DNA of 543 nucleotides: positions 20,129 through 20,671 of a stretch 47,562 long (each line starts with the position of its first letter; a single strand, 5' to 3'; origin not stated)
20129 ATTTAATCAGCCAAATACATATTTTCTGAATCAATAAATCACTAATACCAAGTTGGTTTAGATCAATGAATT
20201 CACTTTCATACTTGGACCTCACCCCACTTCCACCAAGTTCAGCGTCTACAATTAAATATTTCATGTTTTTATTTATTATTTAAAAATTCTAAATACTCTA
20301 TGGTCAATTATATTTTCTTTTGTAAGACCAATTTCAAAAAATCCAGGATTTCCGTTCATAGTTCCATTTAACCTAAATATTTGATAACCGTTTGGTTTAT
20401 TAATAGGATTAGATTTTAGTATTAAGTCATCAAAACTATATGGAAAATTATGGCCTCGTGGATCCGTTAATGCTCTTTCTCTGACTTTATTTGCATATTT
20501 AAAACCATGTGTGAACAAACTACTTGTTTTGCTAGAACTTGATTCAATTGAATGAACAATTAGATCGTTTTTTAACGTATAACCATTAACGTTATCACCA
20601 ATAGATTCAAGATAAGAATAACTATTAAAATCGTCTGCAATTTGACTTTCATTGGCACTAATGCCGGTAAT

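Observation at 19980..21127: Unassigned RHS toxin tip: glycine-zipper segment plus a ~90-aa terminal domain, with an AT-rich toxin-immunity module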

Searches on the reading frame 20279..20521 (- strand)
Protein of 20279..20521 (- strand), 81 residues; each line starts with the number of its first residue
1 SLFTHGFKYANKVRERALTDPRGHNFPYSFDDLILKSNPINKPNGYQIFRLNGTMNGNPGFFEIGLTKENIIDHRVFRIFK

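Call 11: search_protein_families(library=pfam, alignment_id=A1, max_evalue=10)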
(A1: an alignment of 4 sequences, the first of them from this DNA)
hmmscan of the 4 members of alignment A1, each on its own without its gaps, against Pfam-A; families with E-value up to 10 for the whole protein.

A. member 1, seq(81 aa): 0 families

B. families by the number of members that match (of 4 scanned): 0 families

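Call 21: search_protein_representatives(alignment_id=A1)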
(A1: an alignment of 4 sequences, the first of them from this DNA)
Query: 4 sequences, 82 profile positions. Proteins with E-value up to 0.001 (for the whole library): 564; up to 1e-10: 260; up to 1e-30: 84. The best 150 are listed.
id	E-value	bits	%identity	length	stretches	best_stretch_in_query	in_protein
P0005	3.4e-39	148.7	-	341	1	1-82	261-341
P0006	1.2e-38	147.0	-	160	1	1-82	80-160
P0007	1.2e-38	146.9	-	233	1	1-82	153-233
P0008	3.2e-38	145.6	-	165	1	1-81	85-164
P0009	4.2e-38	145.2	-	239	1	1-82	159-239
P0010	9.0e-38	144.1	-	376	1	1-82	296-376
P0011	9.9e-38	144.0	-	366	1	1-82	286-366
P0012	1.2e-37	143.7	-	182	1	2-82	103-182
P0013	1.7e-37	143.2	-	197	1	1-82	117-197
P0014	2.4e-37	142.8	-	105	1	1-80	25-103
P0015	3.9e-37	142.1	-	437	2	1-80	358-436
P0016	4.7e-37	141.8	-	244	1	1-82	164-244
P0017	5.2e-37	141.7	-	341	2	2-81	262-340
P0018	6.0e-37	141.5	-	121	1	1-82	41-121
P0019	7.3e-37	141.2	-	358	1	1-81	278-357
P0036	6.9e-35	134.9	-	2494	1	2-82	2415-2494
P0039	2.3e-34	133.2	-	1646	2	1-80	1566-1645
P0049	2.9e-33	129.7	-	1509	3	1-80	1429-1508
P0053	4.3e-33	129.1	-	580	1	3-80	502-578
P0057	5.4e-33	128.8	-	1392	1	1-80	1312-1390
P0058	6.7e-33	128.5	-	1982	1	1-81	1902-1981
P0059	7.3e-33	128.4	-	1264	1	2-81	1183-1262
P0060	9.3e-33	128.1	-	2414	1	2-80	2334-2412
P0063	1.2e-32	127.7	-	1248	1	1-81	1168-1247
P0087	5.6e-31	122.4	-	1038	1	1-79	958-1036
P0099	6.8e-30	118.9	-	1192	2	8-80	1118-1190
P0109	1.7e-29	117.6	-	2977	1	1-79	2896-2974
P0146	2.9e-27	110.5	-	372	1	2-81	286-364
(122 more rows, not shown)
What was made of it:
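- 564 profile hits, always C-terminal (call 21).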

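Call 25: predict_structure(alignment_id=A1)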
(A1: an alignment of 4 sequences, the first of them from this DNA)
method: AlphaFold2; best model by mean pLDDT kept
length: 81 residues; sequences in the alignment: 4
mean_pLDDT: 88.8   pTM: 0.76
mean pLDDT of the five models: 88.8, 88.0, 87.8, 75.7, 71.6
residues with pLDDT >= 90: 49; 70-90: 29; 50-70: 2; < 50: 1
segments of 3 or more residues with pLDDT < 50: none
pLDDT, mean of each block of 10 residues (from residue 1): 76 86 82 93 95 92 95 93 76
secondary structure, 60 per line:
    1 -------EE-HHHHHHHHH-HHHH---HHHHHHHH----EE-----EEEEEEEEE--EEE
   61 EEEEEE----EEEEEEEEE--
elements in order: H11-19 H21-24 H28-35 E47-55 E58-66 E71-79

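Call 26: list_cluster_members(proteins=[P0036, P0039, P0049, P0058, P0060, P0005, P0010, P0109, P0053, P0146])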
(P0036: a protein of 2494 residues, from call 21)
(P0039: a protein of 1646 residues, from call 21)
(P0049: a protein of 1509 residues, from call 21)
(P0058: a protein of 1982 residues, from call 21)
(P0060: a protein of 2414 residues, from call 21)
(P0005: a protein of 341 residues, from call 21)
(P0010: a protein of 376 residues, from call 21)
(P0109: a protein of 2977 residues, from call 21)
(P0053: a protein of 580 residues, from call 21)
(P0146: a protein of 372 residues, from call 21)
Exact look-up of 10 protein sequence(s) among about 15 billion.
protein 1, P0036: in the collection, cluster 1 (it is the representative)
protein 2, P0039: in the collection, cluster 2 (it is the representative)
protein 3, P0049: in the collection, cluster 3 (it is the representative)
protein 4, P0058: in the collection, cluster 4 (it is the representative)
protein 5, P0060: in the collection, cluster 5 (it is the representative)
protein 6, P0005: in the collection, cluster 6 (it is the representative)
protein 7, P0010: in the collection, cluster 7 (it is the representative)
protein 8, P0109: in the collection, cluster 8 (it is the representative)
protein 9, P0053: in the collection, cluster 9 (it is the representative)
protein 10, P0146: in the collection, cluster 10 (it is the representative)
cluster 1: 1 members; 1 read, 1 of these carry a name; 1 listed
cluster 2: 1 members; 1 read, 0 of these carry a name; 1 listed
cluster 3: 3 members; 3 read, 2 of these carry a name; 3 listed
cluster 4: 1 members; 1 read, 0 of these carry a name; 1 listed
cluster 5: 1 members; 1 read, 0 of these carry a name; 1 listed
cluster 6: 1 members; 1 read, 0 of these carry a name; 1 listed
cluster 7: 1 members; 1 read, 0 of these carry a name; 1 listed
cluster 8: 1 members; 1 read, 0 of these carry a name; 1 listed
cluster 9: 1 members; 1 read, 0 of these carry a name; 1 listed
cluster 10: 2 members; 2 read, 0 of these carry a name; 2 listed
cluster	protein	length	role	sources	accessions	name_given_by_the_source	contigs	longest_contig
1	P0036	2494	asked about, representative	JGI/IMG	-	hypothetical protein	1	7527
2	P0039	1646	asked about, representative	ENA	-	-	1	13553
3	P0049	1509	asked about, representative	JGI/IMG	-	RHS repeat-associated protein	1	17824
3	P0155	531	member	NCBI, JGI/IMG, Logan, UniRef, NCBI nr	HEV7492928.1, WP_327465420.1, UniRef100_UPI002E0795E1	RHS repeat-associated core domain-containing protein [Baekduia sp.] | RHS repeat-associated protein | RHS repeat-associated core domain-containing protein n=1 Tax=Baekduia sp. TaxID=2600305 ...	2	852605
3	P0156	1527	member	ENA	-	-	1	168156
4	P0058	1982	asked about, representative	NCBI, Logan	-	-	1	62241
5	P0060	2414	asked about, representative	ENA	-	-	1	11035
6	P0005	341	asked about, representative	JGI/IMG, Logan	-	-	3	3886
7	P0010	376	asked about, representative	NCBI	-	-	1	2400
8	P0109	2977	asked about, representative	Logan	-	-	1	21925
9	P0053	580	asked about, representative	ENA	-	-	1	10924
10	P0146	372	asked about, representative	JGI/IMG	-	-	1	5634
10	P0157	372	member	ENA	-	-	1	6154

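Call 29: fold_search(model_id=the predicted structure, library=pdb)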
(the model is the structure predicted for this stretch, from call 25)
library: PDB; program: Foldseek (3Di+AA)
matches with E <= 10: 518; with E <= 0.001: 0
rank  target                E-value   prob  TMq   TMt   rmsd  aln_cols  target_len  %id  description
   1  6s5l_A                2.2e-01  0.97  0.44  0.30   2.4        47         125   15  Anabaena Apo-C-Terminal Domain Homolog Of The Orange Carotenoid Protein In Native Conditions (released 2020-05-13)
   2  8qx7_A                2.4e-01  0.96  0.42  0.29   2.8        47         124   15  Apo-C-Terminal Domain Homolog of the Orange Carotenoid Protein from Anabaena at a resolution of 1.95 Angstroms (released 2024-04-03)
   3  6s5l_D                3.2e-01  0.95  0.44  0.29   2.5        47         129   15  Anabaena Apo-C-Terminal Domain Homolog Of The Orange Carotenoid Protein In Native Conditions (released 2020-05-13)
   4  6s5l_J                3.4e-01  0.93  0.42  0.29   2.6        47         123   15  Anabaena Apo-C-Terminal Domain Homolog Of The Orange Carotenoid Protein In Native Conditions (released 2020-05-13)
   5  6fej_A                3.9e-01  0.93  0.43  0.29   3.2        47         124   15  Anabaena Apo-C-Terminal Domain Homolog Protein (released 2018-07-18)
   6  9g6k_LX               3.9e-01  0.89  0.35  0.31   3.6        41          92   17  LSU structure derived from the LSU sample of the mitoribosome from T. gondii. (released 2024-12-11)
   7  8qx7_B                4.1e-01  0.91  0.43  0.29   2.8        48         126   14  Apo-C-Terminal Domain Homolog of the Orange Carotenoid Protein from Anabaena at a resolution of 1.95 Angstroms (released 2024-04-03)
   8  9i05_XB               4.4e-01  0.87  0.35  0.31   3.8        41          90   17  Cryo-EM structure of the large subunit of the mitochondrial ribosome from Toxoplasma gondii (released 2025-06-11)
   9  6s5l_L                4.7e-01  0.84  0.42  0.29   5.0        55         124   16  Anabaena Apo-C-Terminal Domain Homolog Of The Orange Carotenoid Protein In Native Conditions (released 2020-05-13)
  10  6s5l_K                4.9e-01  0.90  0.42  0.29   3.2        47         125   15  Anabaena Apo-C-Terminal Domain Homolog Of The Orange Carotenoid Protein In Native Conditions (released 2020-05-13)
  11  6fej_B                5.3e-01  0.89  0.42  0.30   3.3        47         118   15  Anabaena Apo-C-Terminal Domain Homolog Protein (released 2018-07-18)
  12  6s5l_H                5.3e-01  0.89  0.43  0.29   2.5        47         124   15  Anabaena Apo-C-Terminal Domain Homolog Of The Orange Carotenoid Protein In Native Conditions (released 2020-05-13)
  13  9r84_A                5.3e-01  0.47  0.39  0.26   6.8        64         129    9  The C103F Mutant of Apo-C-Terminal Domain Homolog of the Orange Carotenoid Protein (CTDH) from Anabaena (released 2025-08-06)
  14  9r84_B                5.9e-01  0.85  0.42  0.29   3.3        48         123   14  The C103F Mutant of Apo-C-Terminal Domain Homolog of the Orange Carotenoid Protein (CTDH) from Anabaena (released 2025-08-06)
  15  8z5n_1                6.7e-01  0.09  0.19  0.10   6.4        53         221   21  Cryo-EM structure of the LPHT ring (released 2025-10-22)
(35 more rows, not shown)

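Call 32: search_protein_families(library=pfam, proteins=[P0039, P0049, P0057, P0059, P0063, P0087, P0099], max_evalue=0.01)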
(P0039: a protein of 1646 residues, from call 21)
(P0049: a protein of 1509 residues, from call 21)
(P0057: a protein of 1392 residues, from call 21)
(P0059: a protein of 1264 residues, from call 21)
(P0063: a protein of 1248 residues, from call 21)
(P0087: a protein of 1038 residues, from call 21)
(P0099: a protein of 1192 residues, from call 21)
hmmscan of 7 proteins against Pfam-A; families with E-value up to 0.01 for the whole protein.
P0039 (1646 aa): 6 families
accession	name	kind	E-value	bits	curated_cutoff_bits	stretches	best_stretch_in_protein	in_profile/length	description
PF05593.20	RHS_repeat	-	4.3e-23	81.6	22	3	75-113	1-37/38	RHS Repeat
PF07591.16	PT-HINT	-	2.2e-18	67.3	27.7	1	1431-1556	4-136/137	Pretoxin HINT domain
PF05203.21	Hom_end_hint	-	2.9e-06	27.9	32.1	1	1423-1469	2-43/228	Hom_end-associated Hint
PF14890.11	Intein_splicing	-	1.7e-05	25.1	35.8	0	1516-1556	117-155/155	Intein splicing domain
PF13403.11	Hint_2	-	0.0012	19.6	28.4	0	1422-1455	2-34/147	Hint domain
PF14623.11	Vint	-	0.0063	16.8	27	0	1423-1551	3-117/166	Hint-domain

P0049 (1509 aa): 2 families
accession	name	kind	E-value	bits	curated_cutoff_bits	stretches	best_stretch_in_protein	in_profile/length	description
PF05593.20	RHS_repeat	-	3.2e-76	250.9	22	12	644-679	1-36/38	RHS Repeat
PF20148.4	DUF6531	-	2e-16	60.5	24.1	1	337-416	1-74/74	Domain of unknown function (DUF6531)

P0057 (1392 aa): 2 families
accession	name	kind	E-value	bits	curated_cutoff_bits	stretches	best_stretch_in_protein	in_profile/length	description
PF01476.26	LysM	-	2.8e-09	37.2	20.9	1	643-689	1-43/43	LysM domain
PF05593.20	RHS_repeat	-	6.1e-08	33.3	22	0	33-63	1-30/38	RHS Repeat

P0059 (1264 aa): 0 families

P0063 (1248 aa): 3 families
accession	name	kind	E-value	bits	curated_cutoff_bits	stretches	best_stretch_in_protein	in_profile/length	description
PF05593.20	RHS_repeat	-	3.7e-29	100.9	22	3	388-426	1-38/38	RHS Repeat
PF00754.31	F5_F8_type_C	-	6.7e-10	39.6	28.2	1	525-640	2-124/127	F5/8 type C domain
PF22633.2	F5_F8_type_C_2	-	1.8e-09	38.5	27.8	1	544-629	6-90/91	NedA-like, galactose-binding domain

P0087 (1038 aa): 1 family
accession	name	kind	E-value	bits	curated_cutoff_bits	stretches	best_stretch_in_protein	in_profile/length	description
PF05593.20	RHS_repeat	-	2.8e-41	139.5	22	7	474-504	1-33/38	RHS Repeat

P0099 (1192 aa): 5 families
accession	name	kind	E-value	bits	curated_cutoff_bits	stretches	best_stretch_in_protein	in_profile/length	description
PF05593.20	RHS_repeat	-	4.9e-59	196.1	22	9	234-268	1-35/38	RHS Repeat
PF07591.16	PT-HINT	-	4.7e-12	46.8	27.7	1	987-1115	8-136/137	Pretoxin HINT domain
PF14623.11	Vint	-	0.0002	21.7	27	1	974-1064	3-78/166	Hint-domain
PF01079.26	Hint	-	0.0022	18.1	29.7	1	965-1016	5-55/213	Hint module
PF05203.21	Hom_end_hint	-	0.0058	17.1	32.1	0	974-1006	2-34/228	Hom_end-associated Hint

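Call 36: search_solved_structures(query=A3, max_evalue=10, show_alignments=3)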
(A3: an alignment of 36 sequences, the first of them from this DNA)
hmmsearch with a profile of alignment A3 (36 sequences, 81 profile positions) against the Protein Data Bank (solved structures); distinct sequences matched with E-value up to 10: 4.
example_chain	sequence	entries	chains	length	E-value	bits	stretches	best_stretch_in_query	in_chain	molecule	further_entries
2l57_A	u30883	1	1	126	0.11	15.6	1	19-60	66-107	Uncharacterized protein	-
8y81_A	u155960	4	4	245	0.11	15.5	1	26-77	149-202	High affinity immunoglobulin epsilon receptor subunit alpha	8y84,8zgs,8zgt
1gxm_A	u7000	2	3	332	0.67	13.1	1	29-63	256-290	PECTATE LYASE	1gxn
1gxo_A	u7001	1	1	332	0.68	13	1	29-63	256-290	PECTATE LYASE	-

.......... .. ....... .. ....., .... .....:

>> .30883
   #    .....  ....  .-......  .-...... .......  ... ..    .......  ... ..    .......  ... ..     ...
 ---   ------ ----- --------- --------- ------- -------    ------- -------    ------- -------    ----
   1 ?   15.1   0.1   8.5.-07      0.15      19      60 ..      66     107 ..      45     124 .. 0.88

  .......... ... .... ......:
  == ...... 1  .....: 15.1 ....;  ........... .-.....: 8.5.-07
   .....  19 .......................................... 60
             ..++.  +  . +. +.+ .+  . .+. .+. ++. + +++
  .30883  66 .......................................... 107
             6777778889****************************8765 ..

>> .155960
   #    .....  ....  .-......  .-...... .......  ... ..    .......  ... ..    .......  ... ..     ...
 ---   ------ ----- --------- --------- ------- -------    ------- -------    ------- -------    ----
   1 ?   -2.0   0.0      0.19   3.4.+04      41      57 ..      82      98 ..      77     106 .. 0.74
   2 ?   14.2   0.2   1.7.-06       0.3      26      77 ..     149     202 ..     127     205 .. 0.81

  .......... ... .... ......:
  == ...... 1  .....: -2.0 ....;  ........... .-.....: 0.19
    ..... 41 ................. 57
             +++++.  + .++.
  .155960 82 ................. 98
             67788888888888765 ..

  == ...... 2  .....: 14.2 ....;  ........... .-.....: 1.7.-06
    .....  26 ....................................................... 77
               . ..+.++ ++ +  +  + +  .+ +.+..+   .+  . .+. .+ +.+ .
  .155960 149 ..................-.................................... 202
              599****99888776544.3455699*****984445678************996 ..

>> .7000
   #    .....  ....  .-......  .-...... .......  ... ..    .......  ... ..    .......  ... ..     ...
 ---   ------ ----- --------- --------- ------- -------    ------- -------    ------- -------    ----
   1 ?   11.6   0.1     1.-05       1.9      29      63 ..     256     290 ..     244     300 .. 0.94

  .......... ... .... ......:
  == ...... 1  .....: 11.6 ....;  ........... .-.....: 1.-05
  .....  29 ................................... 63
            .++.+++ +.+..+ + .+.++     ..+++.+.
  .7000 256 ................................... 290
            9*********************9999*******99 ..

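Call 37: find_related_loci(query=A3, collection=genome_contigs, flank=4000)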
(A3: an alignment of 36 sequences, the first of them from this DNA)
Query A3 (81 aa) in genome_contigs; peptide patterns used: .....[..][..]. (x = any residue, [..] = any of these).
79 stretches matched a pattern; 60 encode a relative of the query (tblastn E <= 1e-3); 60 distinct loci.
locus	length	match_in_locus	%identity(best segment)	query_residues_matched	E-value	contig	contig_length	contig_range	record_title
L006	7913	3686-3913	68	3-78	2e-34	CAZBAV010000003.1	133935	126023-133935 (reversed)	MAG TPA_asm: uncultured Lacihabitans sp. isolate SRP344714_co2_496 genome assembly, contig: NODE_263_length_133935_cov_4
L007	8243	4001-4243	67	1-81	5e-33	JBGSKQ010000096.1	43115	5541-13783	MAG: Saprospiraceae bacterium isolate JTS-AC184 k141_2389334, whole genome shotgun sequence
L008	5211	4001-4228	64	3-78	1e-32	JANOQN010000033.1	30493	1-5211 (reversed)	MAG: Rhodanobacteraceae bacterium isolate VAR_4_metabat_336 VAR_4_k141_3478109, whole genome shotgun sequence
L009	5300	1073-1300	62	3-78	4e-31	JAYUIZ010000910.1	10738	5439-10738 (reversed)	MAG: Lysobacter sp. isolate GFS_8870 GFS_8870_909, whole genome shotgun sequence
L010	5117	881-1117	67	3-81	3e-31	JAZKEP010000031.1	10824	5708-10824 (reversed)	MAG: Bacteroidota bacterium isolate DC_HB_02_SPN181219-bin040_1 DCHB02SPN_B040_1_000000000031, whole genome shotgun sequ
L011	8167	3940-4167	59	3-78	2e-31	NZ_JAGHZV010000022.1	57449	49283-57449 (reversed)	MAG: Sphingomonas sp. isolate BIN5 scaffold22_cov0, whole genome shotgun sequence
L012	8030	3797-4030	64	1-78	8e-31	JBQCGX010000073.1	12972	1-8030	MAG: Agriterribacter sp. isolate bin636 k127_4382701, whole genome shotgun sequence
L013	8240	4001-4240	63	2-81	1e-30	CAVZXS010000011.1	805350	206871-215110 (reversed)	MAG: uncultured Bacteroidetes bacterium isolate MFD04651.bin.1.29 genome assembly, contig: contig_1865, whole genome sho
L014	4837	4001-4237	63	3-81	2e-30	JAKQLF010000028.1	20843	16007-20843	MAG: Bacteroidota bacterium isolate USDV_maxbin.163 k141_496210, whole genome shotgun sequence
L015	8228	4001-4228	62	3-78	7e-30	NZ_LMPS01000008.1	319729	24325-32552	Dyadobacter sp. Leaf189 contig_6, whole genome shotgun sequence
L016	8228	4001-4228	57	3-78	9e-30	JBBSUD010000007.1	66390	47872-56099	MAG: Verrucomicrobiales bacterium isolate SVL2_sbin.37 SVL2_sbin.37_k141_388815_length_66390_cov_11.0000, whole genome s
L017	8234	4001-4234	62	1-78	2e-30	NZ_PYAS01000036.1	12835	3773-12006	Dyadobacter jiangsuensis strain DSM 29057 Ga0181027_136, whole genome shotgun sequence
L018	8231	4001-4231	64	5-81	1e-28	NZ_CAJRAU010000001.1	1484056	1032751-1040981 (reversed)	Dyadobacter linearis strain CECT 9623, whole genome shotgun sequence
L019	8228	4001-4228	57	3-78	4e-28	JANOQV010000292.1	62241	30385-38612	MAG: Pedosphaera sp. isolate VAR_4_metabat_254_sub VAR_4_k141_4019134, whole genome shotgun sequence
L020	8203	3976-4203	58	3-78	7e-28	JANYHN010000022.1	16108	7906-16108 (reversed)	MAG: Hyphomicrobiales bacterium isolate GL140_1_metabinner_51 GL140_1_k141_675158, whole genome shotgun sequence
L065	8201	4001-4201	51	12-77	2e-19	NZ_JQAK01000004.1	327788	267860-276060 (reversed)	Candidatus Paracaedibacter symbiosus strain PRA9 Scaffold_4, whole genome shotgun sequence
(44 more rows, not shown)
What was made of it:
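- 60 genome loci come from Bacteroidota, Pseudomonadota, Actinomycetota, Acidobacteriota, Verrucomicrobiota and Myxococcota (call 37).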

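Call 55: predict_structure(alignment_id=A3)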
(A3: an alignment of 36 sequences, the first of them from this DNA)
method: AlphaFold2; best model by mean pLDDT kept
length: 81 residues; sequences in the alignment: 36
mean_pLDDT: 94.2   pTM: 0.82
mean pLDDT of the five models: 94.2, 92.3, 91.6, 91.6, 91.0
residues with pLDDT >= 90: 70; 70-90: 10; 50-70: 1; < 50: 0
segments of 3 or more residues with pLDDT < 50: none
pLDDT, mean of each block of 10 residues (from residue 1): 90 92 91 97 97 95 98 96 84
secondary structure, 60 per line:
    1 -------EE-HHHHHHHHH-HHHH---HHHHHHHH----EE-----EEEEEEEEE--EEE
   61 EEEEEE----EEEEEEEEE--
elements in order: H11-19 H21-24 H28-35 E47-55 E58-66 E71-79
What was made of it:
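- On BECR-fold RNase toxins: The AF2 secondary-structure order fits: H11-19, H21-24, H28-35, then E39-40, E47-55, E58-66, E71-79 (call 55).
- The AF2 model (pLDDT 94.2) has a helical N-terminal part (11-19, 21-24, 28-35) and then a beta-meander (39-40, 47-55, 58-66, 71-79) (call 55).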

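Call 58: fold_search(model_id=the predicted structure, library=pdb)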
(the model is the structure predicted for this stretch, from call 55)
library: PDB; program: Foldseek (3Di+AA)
matches with E <= 10: 490; with E <= 0.001: 0
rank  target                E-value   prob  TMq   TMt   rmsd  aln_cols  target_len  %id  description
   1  6s5l_A                2.6e-01  0.97  0.44  0.30   2.4        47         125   15  Anabaena Apo-C-Terminal Domain Homolog Of The Orange Carotenoid Protein In Native Conditions (released 2020-05-13)
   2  8qx7_A                2.7e-01  0.97  0.43  0.30   2.7        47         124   15  Apo-C-Terminal Domain Homolog of the Orange Carotenoid Protein from Anabaena at a resolution of 1.95 Angstroms (released 2024-04-03)
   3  6s5l_D                3.7e-01  0.96  0.44  0.29   2.4        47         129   15  Anabaena Apo-C-Terminal Domain Homolog Of The Orange Carotenoid Protein In Native Conditions (released 2020-05-13)
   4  6s5l_J                3.9e-01  0.93  0.43  0.30   2.5        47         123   15  Anabaena Apo-C-Terminal Domain Homolog Of The Orange Carotenoid Protein In Native Conditions (released 2020-05-13)
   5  6fej_A                4.4e-01  0.93  0.43  0.30   3.2        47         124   15  Anabaena Apo-C-Terminal Domain Homolog Protein (released 2018-07-18)
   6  9i05_XB               4.4e-01  0.89  0.34  0.31   3.7        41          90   17  Cryo-EM structure of the large subunit of the mitochondrial ribosome from Toxoplasma gondii (released 2025-06-11)
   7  9g6k_LX               4.4e-01  0.89  0.35  0.31   3.6        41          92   17  LSU structure derived from the LSU sample of the mitoribosome from T. gondii. (released 2024-12-11)
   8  8qx7_B                4.7e-01  0.92  0.44  0.30   2.7        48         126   14  Apo-C-Terminal Domain Homolog of the Orange Carotenoid Protein from Anabaena at a resolution of 1.95 Angstroms (released 2024-04-03)
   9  6s5l_L                5.3e-01  0.85  0.43  0.29   5.0        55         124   16  Anabaena Apo-C-Terminal Domain Homolog Of The Orange Carotenoid Protein In Native Conditions (released 2020-05-13)
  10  6s5l_K                5.6e-01  0.90  0.43  0.29   3.1        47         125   15  Anabaena Apo-C-Terminal Domain Homolog Of The Orange Carotenoid Protein In Native Conditions (released 2020-05-13)
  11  6fej_B                5.9e-01  0.90  0.43  0.31   3.3        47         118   15  Anabaena Apo-C-Terminal Domain Homolog Protein (released 2018-07-18)
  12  6s5l_H                5.9e-01  0.89  0.43  0.30   2.4        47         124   15  Anabaena Apo-C-Terminal Domain Homolog Of The Orange Carotenoid Protein In Native Conditions (released 2020-05-13)
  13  9r84_A                5.9e-01  0.38  0.44  0.31   6.6        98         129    8  The C103F Mutant of Apo-C-Terminal Domain Homolog of the Orange Carotenoid Protein (CTDH) from Anabaena (released 2025-08-06)
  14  9r84_B                6.7e-01  0.89  0.43  0.30   3.2        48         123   14  The C103F Mutant of Apo-C-Terminal Domain Homolog of the Orange Carotenoid Protein (CTDH) from Anabaena (released 2025-08-06)
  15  8z5n_1                7.5e-01  0.09  0.20  0.11   6.3        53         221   21  Cryo-EM structure of the LPHT ring (released 2025-10-22)
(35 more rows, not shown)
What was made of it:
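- Tried and rejected: Foldseek against PDB with two models (pLDDT 88.8 and 94.2) gave nothing below E 0.2 (calls 29, 58).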

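Call 66: fold_search(model_id=the predicted structure, library=viral)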
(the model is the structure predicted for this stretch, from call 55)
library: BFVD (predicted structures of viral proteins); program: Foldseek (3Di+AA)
matches with E <= 10: 758; with E <= 0.001: 0
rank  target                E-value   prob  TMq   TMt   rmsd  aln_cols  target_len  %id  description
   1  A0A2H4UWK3            1.9e-03  1.00  0.66  0.37   3.4        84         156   25  Ankyrin repeat domain-containing protein [Bodo saltans virus]
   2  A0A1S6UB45            1.6e-02  0.54  0.24  0.16  10.1        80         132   11  Uncharacterized protein [Serratia phage BF]
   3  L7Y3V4                2.1e-02  1.00  0.59  0.13   4.8        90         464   26  Putative ankyrin repeat protein [Megavirus lba]
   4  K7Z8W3                2.8e-02  1.00  0.59  0.20   4.6        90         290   22  Putative ankyrin repeat protein [Megavirus courdo11]
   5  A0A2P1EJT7            3.5e-02  0.99  0.55  0.06   4.2        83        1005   25  (no name in the UniProt tables at hand)
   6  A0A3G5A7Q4            4.8e-02  1.00  0.67  0.07   3.8        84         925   17  Putative ankyrin repeat protein [Hyperionvirus sp.]
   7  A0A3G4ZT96            6.8e-02  0.99  0.62  0.07   6.6        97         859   15  Ankyrin repeat-containing protein [Edafosvirus sp.]
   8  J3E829                1.6e-01  0.95  0.57  0.06   4.1        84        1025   21  (no name in the UniProt tables at hand)
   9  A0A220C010            2.1e-01  0.98  0.42  0.17   2.1        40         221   20  (no name in the UniProt tables at hand)
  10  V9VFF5                2.4e-01  0.98  0.46  0.74   2.6        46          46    6  Uncharacterized protein [Lactococcus phage phiL47]
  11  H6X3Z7                2.7e-01  0.33  0.33  0.24  10.3        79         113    8  Uncharacterized protein [Klebsiella phage vB_KleM_RaK2]
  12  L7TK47                3.0e-01  0.84  0.56  0.33   3.9        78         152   14  Uncharacterized protein [Halorubrum sodomense tailed virus 2]
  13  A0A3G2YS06            3.2e-01  0.21  0.28  0.25   8.5        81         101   17  DUF7254 domain-containing protein [Serratia phage vB_SmaA_3M]
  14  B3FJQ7                3.4e-01  0.38  0.31  0.18   9.5        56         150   16  Uncharacterized protein [Pseudomonas phage 201phi2-1]
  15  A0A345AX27            3.9e-01  0.33  0.38  0.13  14.5        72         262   10  (no name in the UniProt tables at hand)
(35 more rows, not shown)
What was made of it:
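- Foldseek against BFVD gives full-length matches to giant-virus ankyrin-repeat proteins: E 1.9e-3 to 7e-2, TMq 0.59-0.67, 15-26% identity (call 66). Structural relatives of the toxin domain occur in giant viruses of protists (call 66), and a homologue occurs in an amoeba endosymbiont (L065, Candidatus Paracaedibacter, call 37).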

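Call 91: find_related_loci(query=A3, collection=viral_contigs, flank=3000)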
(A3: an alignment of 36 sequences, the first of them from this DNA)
Query A3 (81 aa) in viral_contigs; peptide patterns used: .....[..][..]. (x = any residue, [..] = any of these).
1 stretches matched a pattern, but none encodes a relative of the query by tblastn (E <= 1e-3).
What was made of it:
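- Tried and rejected: Viral contigs hold no close relatives of the toxin (call 91).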
